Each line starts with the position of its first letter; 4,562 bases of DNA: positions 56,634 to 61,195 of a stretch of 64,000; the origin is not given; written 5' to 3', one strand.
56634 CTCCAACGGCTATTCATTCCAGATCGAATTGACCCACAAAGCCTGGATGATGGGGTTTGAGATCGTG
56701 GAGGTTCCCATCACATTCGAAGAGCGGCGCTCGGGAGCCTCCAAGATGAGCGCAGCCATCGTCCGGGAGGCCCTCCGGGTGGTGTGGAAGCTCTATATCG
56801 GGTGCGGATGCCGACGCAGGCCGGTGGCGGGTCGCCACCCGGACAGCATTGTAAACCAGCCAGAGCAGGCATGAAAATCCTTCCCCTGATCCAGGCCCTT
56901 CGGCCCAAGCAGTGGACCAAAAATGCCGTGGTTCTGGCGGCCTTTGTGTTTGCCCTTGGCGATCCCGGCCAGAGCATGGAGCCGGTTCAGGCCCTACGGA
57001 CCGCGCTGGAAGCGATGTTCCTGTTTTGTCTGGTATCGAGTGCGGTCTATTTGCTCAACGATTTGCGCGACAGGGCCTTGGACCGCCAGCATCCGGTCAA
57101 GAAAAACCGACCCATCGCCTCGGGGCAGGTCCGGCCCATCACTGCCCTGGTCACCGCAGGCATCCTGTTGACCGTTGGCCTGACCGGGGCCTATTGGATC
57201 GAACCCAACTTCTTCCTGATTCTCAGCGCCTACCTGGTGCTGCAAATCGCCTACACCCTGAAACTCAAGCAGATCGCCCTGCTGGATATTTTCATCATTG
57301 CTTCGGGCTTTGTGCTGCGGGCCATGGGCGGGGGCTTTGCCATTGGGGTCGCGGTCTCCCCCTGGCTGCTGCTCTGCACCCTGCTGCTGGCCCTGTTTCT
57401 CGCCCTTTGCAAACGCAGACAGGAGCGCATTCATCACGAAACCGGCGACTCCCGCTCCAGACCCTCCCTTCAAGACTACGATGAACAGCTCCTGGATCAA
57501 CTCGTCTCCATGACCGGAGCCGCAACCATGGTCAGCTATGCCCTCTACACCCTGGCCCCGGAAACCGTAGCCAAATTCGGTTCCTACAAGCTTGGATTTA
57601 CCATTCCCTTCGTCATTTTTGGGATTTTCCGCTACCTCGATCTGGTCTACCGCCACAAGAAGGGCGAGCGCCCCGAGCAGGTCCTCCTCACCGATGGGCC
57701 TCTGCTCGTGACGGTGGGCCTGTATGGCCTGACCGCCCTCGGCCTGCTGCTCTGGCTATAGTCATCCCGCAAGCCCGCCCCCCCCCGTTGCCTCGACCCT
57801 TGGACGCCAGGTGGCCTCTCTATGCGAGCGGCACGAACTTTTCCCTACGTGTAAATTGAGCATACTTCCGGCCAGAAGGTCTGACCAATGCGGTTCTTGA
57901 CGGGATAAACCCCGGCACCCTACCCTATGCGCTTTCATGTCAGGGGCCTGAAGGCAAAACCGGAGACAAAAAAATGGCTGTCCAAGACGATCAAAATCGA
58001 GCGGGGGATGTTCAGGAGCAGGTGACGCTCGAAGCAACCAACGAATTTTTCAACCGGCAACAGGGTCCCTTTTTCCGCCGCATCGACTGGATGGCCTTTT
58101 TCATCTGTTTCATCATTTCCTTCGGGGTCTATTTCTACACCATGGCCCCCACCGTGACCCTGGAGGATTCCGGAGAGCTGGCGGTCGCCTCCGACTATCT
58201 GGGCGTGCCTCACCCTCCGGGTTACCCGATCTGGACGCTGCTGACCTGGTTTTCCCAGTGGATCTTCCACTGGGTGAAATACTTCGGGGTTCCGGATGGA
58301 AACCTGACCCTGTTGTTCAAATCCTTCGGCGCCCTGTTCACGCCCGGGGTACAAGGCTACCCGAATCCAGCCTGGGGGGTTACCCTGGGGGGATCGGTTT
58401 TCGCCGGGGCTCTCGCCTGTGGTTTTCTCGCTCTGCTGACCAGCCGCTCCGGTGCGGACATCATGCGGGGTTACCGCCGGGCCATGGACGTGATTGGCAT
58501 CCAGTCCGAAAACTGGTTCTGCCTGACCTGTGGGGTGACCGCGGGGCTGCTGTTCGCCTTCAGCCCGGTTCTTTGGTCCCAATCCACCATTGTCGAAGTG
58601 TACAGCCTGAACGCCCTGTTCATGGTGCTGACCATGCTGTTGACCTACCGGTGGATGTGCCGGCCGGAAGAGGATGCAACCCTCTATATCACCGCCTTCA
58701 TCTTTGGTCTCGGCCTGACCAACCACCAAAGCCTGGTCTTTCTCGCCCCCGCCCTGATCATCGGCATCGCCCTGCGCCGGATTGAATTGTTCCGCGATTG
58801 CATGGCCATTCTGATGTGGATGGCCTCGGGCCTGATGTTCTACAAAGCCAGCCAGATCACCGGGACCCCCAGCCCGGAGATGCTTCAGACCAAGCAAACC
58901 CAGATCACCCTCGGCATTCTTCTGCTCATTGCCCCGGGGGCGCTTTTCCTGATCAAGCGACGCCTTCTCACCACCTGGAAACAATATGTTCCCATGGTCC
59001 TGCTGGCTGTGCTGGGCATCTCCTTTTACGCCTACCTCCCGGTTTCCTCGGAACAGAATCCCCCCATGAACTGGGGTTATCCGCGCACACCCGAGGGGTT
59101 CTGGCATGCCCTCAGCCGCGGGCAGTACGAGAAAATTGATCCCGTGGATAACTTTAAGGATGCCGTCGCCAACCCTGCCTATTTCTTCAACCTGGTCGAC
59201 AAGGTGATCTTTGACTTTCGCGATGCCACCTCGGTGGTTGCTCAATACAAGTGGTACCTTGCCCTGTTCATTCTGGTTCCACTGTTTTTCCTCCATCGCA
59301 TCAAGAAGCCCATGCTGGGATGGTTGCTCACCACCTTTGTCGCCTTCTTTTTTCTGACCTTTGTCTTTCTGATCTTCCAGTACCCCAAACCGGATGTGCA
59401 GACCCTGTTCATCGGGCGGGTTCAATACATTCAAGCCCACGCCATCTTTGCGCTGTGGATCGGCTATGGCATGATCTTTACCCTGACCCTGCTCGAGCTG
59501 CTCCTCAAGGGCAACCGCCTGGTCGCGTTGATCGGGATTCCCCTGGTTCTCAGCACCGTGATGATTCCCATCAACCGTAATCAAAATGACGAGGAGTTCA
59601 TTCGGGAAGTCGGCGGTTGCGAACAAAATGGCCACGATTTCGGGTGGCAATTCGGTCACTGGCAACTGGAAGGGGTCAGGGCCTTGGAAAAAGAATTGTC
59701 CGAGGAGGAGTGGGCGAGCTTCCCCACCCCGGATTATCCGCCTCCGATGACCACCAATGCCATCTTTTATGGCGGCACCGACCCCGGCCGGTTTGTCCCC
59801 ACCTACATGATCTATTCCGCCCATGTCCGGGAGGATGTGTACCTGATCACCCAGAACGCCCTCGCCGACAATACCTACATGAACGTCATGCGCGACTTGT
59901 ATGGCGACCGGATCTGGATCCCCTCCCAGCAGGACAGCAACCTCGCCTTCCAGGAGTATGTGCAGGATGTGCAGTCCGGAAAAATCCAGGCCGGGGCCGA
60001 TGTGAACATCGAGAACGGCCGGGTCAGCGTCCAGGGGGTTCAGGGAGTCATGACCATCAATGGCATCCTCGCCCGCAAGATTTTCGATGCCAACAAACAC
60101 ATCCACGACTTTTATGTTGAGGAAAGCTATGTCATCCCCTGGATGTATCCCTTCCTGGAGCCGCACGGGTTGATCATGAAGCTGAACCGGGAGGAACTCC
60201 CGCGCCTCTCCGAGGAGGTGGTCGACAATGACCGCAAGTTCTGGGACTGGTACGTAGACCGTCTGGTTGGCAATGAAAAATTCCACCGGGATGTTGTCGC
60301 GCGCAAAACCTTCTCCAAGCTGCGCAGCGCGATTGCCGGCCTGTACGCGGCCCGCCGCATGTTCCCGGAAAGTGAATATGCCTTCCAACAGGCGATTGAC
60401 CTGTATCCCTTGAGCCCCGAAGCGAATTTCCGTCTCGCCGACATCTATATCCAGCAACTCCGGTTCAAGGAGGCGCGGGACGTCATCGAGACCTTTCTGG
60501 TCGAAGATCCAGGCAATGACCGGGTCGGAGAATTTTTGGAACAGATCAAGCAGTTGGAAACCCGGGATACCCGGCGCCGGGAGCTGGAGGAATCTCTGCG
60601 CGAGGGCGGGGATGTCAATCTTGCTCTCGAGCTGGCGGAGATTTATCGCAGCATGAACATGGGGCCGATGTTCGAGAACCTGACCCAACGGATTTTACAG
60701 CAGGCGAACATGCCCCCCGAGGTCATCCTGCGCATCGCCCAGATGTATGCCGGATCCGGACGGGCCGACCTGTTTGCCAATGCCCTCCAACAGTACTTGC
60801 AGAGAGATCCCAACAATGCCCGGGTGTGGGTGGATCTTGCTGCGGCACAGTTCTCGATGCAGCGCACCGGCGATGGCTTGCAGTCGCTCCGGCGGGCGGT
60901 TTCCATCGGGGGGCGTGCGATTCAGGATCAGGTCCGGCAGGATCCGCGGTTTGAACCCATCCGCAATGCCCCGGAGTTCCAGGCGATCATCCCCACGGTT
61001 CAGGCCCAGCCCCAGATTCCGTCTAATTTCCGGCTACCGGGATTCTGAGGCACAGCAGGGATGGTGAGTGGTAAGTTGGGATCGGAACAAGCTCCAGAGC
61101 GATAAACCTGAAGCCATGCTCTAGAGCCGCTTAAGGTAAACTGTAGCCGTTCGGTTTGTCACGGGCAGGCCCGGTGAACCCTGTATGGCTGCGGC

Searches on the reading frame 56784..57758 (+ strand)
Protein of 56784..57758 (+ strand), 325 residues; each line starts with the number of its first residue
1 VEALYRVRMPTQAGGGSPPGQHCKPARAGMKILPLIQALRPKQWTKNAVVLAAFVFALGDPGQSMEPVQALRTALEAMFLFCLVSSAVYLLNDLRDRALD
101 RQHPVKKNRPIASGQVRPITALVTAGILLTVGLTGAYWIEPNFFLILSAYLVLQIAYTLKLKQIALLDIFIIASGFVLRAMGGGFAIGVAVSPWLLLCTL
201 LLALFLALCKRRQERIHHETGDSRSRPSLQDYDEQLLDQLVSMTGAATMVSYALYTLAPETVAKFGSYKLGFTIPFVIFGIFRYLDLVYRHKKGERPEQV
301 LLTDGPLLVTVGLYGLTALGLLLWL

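Call 70: search_protein_families(library=pfam, proteins=[window:56784-57758:+], max_evalue=0.001)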
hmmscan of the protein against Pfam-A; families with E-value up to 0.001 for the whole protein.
window:56784-57758:+ (325 aa): 1 family
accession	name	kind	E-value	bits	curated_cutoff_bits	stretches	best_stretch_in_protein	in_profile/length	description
PF01040.23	UbiA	-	1.8e-26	93.4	34.2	1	66-293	19-237/250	UbiA prenyltransferase family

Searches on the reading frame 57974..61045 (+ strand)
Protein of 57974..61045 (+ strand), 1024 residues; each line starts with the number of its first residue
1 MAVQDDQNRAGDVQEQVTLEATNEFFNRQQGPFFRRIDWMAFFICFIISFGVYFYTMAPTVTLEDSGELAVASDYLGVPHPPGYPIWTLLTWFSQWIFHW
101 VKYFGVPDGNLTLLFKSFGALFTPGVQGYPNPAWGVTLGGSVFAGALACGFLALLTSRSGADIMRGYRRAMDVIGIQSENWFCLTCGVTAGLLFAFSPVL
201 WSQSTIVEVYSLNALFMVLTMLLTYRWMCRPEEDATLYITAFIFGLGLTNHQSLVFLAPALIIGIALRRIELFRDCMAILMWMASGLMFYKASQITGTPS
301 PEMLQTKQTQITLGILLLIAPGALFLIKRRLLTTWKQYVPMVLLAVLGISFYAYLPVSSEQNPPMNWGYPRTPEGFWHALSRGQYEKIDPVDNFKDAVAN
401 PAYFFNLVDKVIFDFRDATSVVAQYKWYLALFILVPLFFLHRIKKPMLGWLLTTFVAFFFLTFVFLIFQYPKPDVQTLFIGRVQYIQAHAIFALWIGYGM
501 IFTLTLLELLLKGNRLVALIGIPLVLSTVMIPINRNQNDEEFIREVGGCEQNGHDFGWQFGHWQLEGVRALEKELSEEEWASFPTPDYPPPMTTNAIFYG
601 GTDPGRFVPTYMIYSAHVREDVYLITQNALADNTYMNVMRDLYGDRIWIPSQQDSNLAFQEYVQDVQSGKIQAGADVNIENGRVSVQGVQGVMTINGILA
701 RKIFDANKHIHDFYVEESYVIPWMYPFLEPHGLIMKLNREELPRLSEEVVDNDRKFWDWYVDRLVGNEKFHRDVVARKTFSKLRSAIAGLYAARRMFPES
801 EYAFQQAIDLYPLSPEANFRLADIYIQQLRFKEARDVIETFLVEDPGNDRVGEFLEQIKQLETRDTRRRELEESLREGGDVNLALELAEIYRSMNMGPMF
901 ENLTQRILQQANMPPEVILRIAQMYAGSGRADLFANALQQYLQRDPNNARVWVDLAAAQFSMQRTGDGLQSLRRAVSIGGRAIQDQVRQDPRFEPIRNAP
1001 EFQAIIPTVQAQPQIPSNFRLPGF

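Call 19: search_protein_families(library=pfam, proteins=[window:57974-61045:+], max_evalue=0.001)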
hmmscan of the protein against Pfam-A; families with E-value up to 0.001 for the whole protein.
window:57974-61045:+ (1024 aa): 7 families
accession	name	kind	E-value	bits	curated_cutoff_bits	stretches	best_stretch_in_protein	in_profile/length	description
PF11028.14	TMEM260-like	-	1.4e-27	97.1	24.2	2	115-269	23-174/179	Protein O-mannosyl-transferase TMEM260-like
PF14559.12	TPR_19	-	4.9e-12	46.4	25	1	799-857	9-67/68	Tetratricopeptide repeat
PF13428.12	TPR_14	-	6.1e-08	33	23.5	0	915-957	1-43/44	Tetratricopeptide repeat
PF13432.12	TPR_16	-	6.9e-08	33.2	32.7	1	791-848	8-64/65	Tetratricopeptide repeat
PF13431.12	TPR_17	-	1e-07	32.1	24.4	0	803-835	1-33/34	Tetratricopeptide repeat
PF07719.23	TPR_2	-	1.3e-07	31.6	27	0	815-848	1-34/34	Tetratricopeptide repeat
PF23914.1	TPR_CcmH_CycH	-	0.00025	21.4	42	0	934-978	35-79/158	Cytochrome c-type biogenesis protein H TPR domain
